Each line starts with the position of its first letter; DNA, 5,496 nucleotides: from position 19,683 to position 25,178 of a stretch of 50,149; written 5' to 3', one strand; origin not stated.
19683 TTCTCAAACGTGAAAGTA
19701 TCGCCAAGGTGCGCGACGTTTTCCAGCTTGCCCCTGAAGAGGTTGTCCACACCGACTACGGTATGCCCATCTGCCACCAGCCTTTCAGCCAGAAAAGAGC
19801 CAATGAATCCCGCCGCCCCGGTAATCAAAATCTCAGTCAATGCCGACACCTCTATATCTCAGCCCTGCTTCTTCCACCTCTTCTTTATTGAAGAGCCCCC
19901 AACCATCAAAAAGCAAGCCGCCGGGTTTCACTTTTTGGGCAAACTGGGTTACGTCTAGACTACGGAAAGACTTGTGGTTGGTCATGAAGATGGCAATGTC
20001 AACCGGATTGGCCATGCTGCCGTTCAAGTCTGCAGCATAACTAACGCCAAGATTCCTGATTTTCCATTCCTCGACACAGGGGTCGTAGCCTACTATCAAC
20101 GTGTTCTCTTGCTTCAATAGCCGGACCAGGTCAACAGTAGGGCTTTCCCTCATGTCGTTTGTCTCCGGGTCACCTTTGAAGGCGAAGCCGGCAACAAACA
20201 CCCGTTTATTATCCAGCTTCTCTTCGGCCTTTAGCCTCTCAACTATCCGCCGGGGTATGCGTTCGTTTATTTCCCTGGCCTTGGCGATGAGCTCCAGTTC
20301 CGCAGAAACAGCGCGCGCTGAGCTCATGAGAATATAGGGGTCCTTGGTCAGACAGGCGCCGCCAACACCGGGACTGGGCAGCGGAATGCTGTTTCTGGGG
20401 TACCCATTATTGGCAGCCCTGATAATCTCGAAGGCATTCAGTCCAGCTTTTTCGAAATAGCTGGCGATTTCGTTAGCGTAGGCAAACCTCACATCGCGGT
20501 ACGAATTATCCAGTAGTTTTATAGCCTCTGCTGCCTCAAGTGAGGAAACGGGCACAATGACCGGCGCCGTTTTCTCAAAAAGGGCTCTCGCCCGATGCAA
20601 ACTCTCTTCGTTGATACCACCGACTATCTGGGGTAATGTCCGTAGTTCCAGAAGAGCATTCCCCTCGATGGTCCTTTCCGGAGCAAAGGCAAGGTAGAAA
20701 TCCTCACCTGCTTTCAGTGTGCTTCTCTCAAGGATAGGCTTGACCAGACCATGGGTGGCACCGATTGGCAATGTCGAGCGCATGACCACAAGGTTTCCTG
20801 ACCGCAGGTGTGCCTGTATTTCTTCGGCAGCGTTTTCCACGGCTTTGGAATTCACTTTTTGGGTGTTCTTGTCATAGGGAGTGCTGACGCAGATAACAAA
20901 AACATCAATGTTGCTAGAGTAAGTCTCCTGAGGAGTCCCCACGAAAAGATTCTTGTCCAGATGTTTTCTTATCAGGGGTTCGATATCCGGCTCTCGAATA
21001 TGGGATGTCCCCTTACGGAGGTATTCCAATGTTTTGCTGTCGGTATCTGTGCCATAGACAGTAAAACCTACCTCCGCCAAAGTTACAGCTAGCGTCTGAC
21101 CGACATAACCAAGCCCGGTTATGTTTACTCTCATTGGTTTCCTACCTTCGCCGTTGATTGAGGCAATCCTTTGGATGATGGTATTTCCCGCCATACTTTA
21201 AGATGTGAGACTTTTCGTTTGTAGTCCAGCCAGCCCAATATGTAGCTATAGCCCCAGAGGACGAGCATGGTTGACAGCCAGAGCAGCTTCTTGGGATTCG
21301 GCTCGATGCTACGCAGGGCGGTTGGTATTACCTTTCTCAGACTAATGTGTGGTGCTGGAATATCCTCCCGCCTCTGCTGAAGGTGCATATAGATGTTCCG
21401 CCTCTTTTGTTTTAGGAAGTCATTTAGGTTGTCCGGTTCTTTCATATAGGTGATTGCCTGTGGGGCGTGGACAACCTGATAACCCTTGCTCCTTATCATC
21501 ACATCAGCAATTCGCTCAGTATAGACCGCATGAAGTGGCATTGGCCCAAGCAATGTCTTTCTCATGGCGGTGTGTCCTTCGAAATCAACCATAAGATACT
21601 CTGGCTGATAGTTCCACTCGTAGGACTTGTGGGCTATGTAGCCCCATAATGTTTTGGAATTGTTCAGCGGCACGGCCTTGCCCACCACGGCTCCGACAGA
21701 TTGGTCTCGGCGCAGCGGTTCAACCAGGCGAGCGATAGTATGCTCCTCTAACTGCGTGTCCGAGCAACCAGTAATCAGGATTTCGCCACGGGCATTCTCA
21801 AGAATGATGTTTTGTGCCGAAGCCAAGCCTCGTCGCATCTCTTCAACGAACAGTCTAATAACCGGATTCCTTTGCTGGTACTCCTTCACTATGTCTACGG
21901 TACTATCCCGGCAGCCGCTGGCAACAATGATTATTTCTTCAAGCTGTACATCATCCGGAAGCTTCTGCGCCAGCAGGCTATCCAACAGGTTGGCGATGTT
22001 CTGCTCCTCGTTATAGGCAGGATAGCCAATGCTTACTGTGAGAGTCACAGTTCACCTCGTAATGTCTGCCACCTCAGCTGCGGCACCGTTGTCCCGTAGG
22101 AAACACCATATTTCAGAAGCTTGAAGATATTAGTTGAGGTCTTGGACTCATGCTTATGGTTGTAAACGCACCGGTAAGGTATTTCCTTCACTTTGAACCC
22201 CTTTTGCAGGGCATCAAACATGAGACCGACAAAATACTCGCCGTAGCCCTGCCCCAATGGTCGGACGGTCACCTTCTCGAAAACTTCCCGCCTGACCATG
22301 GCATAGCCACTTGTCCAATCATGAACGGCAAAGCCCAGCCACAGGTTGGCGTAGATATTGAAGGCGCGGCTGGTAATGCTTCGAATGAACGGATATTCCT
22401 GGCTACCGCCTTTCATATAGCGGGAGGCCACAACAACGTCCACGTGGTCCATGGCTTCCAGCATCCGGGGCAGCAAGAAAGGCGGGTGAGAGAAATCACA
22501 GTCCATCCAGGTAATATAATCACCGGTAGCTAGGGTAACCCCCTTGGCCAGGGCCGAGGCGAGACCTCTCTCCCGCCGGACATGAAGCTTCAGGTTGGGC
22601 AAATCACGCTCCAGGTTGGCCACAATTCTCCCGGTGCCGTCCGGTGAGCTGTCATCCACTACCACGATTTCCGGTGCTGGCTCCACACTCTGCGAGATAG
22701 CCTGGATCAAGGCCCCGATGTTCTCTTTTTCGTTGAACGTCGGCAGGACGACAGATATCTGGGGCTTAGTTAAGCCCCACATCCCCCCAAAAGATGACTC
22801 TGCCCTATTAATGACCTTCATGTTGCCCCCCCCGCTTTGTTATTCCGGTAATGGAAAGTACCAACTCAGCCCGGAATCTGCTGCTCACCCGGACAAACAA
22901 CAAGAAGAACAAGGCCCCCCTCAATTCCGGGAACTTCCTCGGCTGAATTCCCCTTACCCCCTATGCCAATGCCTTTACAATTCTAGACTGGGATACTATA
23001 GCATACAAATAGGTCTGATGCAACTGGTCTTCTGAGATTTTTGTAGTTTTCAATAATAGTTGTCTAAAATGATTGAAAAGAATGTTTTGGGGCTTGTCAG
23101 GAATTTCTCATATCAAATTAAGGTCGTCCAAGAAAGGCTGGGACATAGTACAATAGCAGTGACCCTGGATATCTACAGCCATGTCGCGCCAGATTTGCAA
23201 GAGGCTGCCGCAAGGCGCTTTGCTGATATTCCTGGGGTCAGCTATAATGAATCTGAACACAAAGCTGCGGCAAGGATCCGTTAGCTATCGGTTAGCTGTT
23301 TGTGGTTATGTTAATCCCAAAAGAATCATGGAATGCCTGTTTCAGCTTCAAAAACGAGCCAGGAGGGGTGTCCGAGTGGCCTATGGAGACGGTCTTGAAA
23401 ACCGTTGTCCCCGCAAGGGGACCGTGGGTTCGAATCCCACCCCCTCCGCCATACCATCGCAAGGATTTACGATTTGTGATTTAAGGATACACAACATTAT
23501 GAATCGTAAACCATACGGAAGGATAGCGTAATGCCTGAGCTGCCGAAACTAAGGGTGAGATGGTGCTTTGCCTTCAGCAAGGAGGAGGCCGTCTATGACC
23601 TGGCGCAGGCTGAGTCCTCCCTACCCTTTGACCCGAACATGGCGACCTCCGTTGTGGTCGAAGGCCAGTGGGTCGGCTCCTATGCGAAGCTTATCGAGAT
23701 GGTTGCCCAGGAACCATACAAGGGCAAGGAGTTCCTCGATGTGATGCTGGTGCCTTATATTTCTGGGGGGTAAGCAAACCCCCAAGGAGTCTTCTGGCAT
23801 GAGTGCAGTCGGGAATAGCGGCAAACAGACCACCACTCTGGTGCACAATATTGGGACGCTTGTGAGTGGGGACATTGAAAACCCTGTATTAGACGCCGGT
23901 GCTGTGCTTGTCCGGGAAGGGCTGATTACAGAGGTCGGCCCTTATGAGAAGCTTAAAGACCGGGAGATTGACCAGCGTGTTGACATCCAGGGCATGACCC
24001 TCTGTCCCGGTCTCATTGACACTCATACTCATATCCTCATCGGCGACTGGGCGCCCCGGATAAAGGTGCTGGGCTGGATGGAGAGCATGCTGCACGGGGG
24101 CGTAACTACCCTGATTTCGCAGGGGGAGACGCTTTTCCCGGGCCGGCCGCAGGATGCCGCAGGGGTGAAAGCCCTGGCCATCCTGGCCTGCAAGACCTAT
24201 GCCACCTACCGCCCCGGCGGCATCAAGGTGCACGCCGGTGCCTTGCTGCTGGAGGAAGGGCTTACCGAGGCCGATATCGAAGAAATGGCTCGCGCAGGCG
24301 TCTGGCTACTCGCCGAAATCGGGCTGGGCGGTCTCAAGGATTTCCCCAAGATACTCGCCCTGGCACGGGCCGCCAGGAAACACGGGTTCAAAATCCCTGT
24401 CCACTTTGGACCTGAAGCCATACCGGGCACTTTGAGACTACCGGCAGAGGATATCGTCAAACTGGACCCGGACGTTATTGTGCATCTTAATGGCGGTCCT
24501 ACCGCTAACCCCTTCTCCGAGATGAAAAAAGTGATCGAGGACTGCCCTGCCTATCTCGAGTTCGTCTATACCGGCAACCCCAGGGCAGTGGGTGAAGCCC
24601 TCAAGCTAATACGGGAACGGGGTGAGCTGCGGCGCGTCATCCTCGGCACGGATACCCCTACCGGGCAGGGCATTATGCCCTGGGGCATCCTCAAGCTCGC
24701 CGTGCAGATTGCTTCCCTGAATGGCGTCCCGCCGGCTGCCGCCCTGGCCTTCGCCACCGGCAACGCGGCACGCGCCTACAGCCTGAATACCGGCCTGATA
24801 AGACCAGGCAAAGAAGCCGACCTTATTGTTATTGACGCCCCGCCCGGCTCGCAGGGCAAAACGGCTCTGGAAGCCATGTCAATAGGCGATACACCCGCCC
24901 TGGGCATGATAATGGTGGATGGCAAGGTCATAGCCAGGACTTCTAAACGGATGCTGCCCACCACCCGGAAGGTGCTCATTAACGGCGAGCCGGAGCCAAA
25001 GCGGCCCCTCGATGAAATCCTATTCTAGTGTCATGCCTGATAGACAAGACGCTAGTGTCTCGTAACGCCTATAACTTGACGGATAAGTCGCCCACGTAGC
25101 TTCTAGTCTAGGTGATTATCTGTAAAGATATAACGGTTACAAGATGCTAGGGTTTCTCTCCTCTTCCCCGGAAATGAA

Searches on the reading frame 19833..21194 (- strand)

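Call 8: search_protein_families(library=pfam, proteins=[window:19833-21194:-], max_evalue=0.001)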
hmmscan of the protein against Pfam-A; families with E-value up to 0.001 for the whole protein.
window:19833-21194:- (453 aa): 4 families
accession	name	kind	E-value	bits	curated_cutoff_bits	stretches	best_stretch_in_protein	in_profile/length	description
PF03721.20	UDPG_MGDP_dh_N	-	5.5e-45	153.7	27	1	21-200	1-181/187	UDP-glucose/GDP-mannose dehydrogenase family, NAD binding domain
PF00984.24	UDPG_MGDP_dh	-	5.9e-22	78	25.4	1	220-311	1-93/94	UDP-glucose/GDP-mannose dehydrogenase family, central domain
PF03720.21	UDPG_MGDP_dh_C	-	1.1e-19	71.1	30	1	334-436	2-102/103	UDP-glucose/GDP-mannose dehydrogenase family, UDP binding domain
PF03446.21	NAD_binding_2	-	0.00038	20.9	21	0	23-151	2-104/161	NAD binding domain of 6-phosphogluconate dehydrogenase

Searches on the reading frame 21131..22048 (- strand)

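Call 8: search_protein_families(library=pfam, proteins=[window:21131-22048:-], max_evalue=0.001)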
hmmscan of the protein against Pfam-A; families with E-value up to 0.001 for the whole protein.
window:21131-22048:- (305 aa): 3 families
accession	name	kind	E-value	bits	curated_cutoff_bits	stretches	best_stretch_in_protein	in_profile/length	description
PF00535.33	Glycos_transf_2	-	3.7e-23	82.7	23.3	1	6-150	1-147/168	Glycosyl transferase family 2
PF13641.12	Glyco_tranf_2_3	-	3.5e-11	44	27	1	10-220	8-229/230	Glycosyltransferase like family 2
PF13632.12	Glyco_trans_2_3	-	1.4e-05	25.4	27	1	186-270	107-183/198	Glycosyl transferase family group 2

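Call 37: search_protein_families(library=ncbifam, proteins=[window:21131-22048:-], max_evalue=0.01)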
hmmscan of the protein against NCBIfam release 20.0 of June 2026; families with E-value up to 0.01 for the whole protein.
window:21131-22048:- (305 aa): 20 families
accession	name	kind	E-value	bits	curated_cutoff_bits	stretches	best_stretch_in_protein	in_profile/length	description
TIGR03937.1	PgaC_IcaA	equivalog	4.8e-19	68.6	422.3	1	4-139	46-176/407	poly-beta-1,6-N-acetyl-D-glucosamine synthase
NF038302.1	EPS_HpsE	equivalog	8.3e-11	41.4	300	1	3-121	3-120/307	hormogonium polysaccharide biosynthesis glycosyltransferase HpsE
NF007482.0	PRK10073.1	equivalog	1.1e-10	41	423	1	3-110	6-108/334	glycosyltransferase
NF041875.1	EPS_EpsD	equivalog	1.4e-09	37.9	370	1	6-134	2-125/325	exopolysaccharide biosynthesis glycosyltransferase EpsD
NF047683.1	TeichurnBiosyTuaG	equivalog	1.8e-09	37.6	400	1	4-117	7-116/252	teichuronic acid biosynthesis protein TuaG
TIGR03111.1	glyc2_xrt_Gpos1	hypoth_equivalog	1.8e-09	36.9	363.95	1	5-127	51-171/439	TIGR03111 family XrtG-associated glycosyltransferase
TIGR04242.1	nodulat_NodC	equivalog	2.9e-09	36.4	550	1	5-134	50-177/395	chitooligosaccharide synthase NodC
TIGR04283.1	glyco_like_mftF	equivalog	1.8e-08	34.3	182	1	6-118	2-103/221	TIGR04283 family arsenosugar biosynthesis glycosyltransferase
TIGR03965.1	mycofact_glyco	equivalog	6.1e-08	32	280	1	4-140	75-207/467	mycofactocin biosynthesis glycosyltransferase MftF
NF045692.1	OglycostaseCruG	equivalog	3.2e-07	29.6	600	1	4-70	42-104/386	2'-O-glycosyltransferase CruG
NF038299.1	EPS_HpsN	equivalog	2.4e-06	26.7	425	1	4-126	2-120/317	hormogonium polysaccharide biosynthesis glycosyltransferase HpsN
NF007986.1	PRK10714.1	equivalog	8.4e-06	25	529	1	5-118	8-121/316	undecaprenyl-phosphate 4-deoxy-4-formamido-L-arabinose transferase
TIGR03472.1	HpnI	equivalog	1.7e-05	23.8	310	1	4-149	42-186/373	bacteriohopanetetrol glucosamine biosynthesis glycosyltransferase HpnI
NF050050.1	ProtGlycPglI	equivalog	1.9e-05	24.2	500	1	5-125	4-119/306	GalNAc(5)-diNAcBac-PP-undecaprenol beta-1,3-glucosyltransferase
NF053739.1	GlytfEpsEBac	equivalog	3.1e-05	23.1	450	1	5-98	3-93/265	glycosyltransferase EpsE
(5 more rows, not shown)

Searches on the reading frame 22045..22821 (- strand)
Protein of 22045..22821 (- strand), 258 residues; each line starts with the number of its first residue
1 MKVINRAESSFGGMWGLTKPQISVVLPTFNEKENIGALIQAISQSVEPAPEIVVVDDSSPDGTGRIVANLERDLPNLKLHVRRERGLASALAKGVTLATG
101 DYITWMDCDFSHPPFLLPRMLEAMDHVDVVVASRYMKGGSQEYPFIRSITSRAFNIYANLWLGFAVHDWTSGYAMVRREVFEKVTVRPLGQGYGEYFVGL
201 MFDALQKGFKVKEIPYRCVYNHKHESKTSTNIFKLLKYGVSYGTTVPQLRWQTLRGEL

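Call 8: search_protein_families(library=pfam, proteins=[window:22045-22821:-], max_evalue=0.001)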
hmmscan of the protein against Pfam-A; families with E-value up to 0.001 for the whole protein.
window:22045-22821:- (258 aa): 3 families
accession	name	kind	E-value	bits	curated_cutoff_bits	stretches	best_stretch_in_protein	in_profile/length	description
PF00535.33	Glycos_transf_2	-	5.3e-32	111.5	23.3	1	23-184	1-167/168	Glycosyl transferase family 2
PF13641.12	Glyco_tranf_2_3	-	1.1e-07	32.5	27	1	20-139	1-128/230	Glycosyltransferase like family 2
PF10111.15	Glyco_tranf_2_2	-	0.00018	21.5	27.3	1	23-111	1-93/276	Glycosyltransferase like family 2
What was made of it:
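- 22045..22821 (-): First operon gene, a 258-aa GT2. It is the candidate polyprenyl-phosphate sugar synthase and pathway initiator (AglJ/DPM1-like). Pfam GT2 (call 8).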

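Call 37: search_protein_families(library=ncbifam, proteins=[window:22045-22821:-], max_evalue=0.01)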
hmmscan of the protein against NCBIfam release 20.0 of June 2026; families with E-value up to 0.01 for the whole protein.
window:22045-22821:- (258 aa): 25 families
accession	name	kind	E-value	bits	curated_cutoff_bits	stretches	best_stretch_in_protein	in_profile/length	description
NF047588.1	GlcsyltransPgfSStrep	equivalog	3e-18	66.1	500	1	21-229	2-206/308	glycosyltransferase PgfS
NF041391.1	DPhHxTase_Halo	equivalog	2.1e-17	62.9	375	1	28-216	3-181/213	dolichyl-phosphate hexose transferase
NF007482.0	PRK10073.1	equivalog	3.3e-14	52.6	423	1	19-130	5-118/334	glycosyltransferase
TIGR03937.1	PgaC_IcaA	equivalog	3.8e-14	52.5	422.3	1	19-110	44-136/407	poly-beta-1,6-N-acetyl-D-glucosamine synthase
NF007986.1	PRK10714.1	equivalog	9.4e-14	51.1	529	1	21-182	7-170/316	undecaprenyl-phosphate 4-deoxy-4-formamido-L-arabinose transferase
TIGR04182.1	glyco_TIGR04182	equivalog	2.7e-13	50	325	1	22-231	2-202/293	S-layer glycoprotein N-glycosyltransferase AglJ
NF041875.1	EPS_EpsD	equivalog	7.8e-13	48.5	370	1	22-164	1-147/325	exopolysaccharide biosynthesis glycosyltransferase EpsD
TIGR04283.1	glyco_like_mftF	equivalog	2.9e-12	46.7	182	1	22-135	1-107/221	TIGR04283 family arsenosugar biosynthesis glycosyltransferase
NF047683.1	TeichurnBiosyTuaG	equivalog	3.6e-11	43.2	400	1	18-127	4-114/252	teichuronic acid biosynthesis protein TuaG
NF010496.0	PRK13915.1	equivalog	6.5e-11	41.8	262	1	20-120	31-138/307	glucosyl-3-phosphoglycerate synthase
TIGR03965.1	mycofact_glyco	equivalog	1.1e-10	41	280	1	19-132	73-187/467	mycofactocin biosynthesis glycosyltransferase MftF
NF058614.1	PPMAGASynPpgS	equivalog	8.5e-10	38.4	370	1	23-229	3-207/226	polyprenyl-phospho-N-acetylgalactosaminyl synthase PpgS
NF038302.1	EPS_HpsE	equivalog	2.7e-09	36.4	300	1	21-109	2-96/307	hormogonium polysaccharide biosynthesis glycosyltransferase HpsE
TIGR03469.1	HpnB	hypoth_equivalog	2.7e-08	33.2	379.25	1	19-134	43-170/386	hopene-associated glycosyltransferase HpnB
NF045692.1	OglycostaseCruG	equivalog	7.5e-08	31.7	600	1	21-81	42-102/386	2'-O-glycosyltransferase CruG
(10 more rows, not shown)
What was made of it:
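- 22045..22821 (-): Best NCBIfam hits are PgfS, dolichyl-P hexose transferase, ArnC, AglJ and PpgS, all below cut-off (call 37).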

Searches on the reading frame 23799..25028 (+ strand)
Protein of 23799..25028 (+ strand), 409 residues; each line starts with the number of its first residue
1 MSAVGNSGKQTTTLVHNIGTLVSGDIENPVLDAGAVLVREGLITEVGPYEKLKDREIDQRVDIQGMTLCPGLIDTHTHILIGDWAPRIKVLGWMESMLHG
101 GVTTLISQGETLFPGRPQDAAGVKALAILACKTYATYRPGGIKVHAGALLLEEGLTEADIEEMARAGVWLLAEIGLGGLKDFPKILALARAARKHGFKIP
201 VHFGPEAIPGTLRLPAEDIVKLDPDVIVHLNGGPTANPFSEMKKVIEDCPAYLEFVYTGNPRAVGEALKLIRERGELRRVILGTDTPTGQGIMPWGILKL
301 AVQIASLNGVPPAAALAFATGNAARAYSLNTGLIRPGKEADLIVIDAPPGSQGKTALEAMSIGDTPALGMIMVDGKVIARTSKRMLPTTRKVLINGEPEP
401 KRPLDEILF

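Call 8: search_protein_families(library=pfam, proteins=[window:23799-25028:+], max_evalue=0.001)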
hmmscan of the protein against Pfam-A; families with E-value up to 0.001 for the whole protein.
window:23799-25028:+ (409 aa): 4 families
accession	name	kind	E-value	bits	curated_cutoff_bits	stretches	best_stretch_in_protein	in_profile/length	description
PF01979.26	Amidohydro_1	-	5.8e-18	65.7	25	1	209-377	188-344/345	Amidohydrolase family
PF07969.17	Amidohydro_3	-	1.5e-12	48.2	29.7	1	178-350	255-449/472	Amidohydrolase family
PF04909.20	Amidohydro_2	-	2.1e-07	31.5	26.4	1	73-328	1-288/289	Amidohydrolase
PF22039.1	HUTI_composite_bact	-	1.7e-05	24.7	25.5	1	34-54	1-21/26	Imidazolonepropionase-like composite domain, bacteria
